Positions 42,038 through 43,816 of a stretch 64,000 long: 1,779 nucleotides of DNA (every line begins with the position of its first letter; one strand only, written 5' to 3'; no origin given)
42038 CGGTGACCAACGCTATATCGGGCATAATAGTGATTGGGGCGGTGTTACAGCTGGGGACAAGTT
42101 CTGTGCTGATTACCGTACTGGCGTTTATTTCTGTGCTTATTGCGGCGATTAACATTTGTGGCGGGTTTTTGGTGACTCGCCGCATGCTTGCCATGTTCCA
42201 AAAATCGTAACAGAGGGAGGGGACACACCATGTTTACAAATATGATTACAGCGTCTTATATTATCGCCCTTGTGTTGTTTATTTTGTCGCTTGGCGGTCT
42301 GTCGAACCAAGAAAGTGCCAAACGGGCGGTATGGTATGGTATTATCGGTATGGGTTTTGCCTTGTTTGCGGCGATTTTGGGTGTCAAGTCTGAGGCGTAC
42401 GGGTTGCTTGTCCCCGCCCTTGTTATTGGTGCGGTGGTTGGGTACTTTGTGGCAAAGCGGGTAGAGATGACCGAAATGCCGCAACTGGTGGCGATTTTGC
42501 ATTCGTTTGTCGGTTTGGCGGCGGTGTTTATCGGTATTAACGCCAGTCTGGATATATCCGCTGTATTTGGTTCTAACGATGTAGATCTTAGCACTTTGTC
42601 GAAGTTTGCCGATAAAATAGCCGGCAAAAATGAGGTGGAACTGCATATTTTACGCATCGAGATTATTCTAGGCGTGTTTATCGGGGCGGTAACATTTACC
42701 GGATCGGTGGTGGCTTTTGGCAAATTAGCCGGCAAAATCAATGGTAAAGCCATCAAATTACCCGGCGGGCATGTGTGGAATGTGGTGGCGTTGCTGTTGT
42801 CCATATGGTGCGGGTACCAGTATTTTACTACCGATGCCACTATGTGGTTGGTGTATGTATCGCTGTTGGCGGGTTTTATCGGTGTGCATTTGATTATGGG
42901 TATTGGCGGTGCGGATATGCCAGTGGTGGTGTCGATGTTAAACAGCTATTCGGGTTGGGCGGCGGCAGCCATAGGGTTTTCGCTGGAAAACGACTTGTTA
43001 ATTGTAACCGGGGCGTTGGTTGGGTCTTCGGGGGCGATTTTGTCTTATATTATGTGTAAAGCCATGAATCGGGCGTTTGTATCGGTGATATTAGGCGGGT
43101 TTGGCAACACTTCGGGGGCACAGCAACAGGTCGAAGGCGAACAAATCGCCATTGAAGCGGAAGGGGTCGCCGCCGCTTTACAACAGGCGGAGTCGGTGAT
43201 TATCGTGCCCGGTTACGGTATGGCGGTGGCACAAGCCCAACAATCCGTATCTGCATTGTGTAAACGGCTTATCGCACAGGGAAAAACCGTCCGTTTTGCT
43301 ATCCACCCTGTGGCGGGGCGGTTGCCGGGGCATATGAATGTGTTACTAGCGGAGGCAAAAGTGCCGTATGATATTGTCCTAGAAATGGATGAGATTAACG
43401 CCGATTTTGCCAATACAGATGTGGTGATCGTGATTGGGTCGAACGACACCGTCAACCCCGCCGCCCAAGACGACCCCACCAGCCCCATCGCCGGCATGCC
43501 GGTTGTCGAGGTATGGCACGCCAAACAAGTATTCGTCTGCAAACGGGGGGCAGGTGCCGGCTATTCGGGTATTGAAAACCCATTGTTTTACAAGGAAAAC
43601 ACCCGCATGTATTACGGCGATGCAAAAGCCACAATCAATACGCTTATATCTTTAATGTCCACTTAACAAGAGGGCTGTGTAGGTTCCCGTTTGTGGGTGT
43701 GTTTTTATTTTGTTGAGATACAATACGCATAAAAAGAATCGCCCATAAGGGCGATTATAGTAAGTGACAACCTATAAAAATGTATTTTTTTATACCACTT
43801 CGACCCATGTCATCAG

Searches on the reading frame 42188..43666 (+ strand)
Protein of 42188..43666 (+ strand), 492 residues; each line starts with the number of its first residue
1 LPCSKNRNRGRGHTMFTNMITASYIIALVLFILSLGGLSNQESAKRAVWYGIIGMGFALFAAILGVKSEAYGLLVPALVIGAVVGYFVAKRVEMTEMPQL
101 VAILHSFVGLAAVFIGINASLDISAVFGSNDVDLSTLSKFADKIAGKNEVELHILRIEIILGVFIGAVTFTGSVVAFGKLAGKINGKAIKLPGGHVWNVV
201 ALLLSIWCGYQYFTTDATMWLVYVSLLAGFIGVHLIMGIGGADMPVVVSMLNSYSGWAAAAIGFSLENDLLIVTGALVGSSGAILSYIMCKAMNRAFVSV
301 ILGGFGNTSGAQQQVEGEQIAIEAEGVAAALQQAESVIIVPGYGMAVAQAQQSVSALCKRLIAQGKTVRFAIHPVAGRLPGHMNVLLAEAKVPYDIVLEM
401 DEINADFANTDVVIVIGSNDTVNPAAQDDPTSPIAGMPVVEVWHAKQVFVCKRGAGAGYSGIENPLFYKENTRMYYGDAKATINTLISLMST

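Call 7: search_protein_families(library=pfam, proteins=[window:42188-43666:+])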
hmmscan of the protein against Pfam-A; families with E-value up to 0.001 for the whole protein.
window:42188-43666:+ (492 aa): 1 family
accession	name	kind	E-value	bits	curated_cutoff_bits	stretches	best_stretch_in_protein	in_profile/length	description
PF02233.22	PNTB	-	2.6e-184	613.9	31.7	1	21-487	2-454/456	NAD(P) transhydrogenase beta subunit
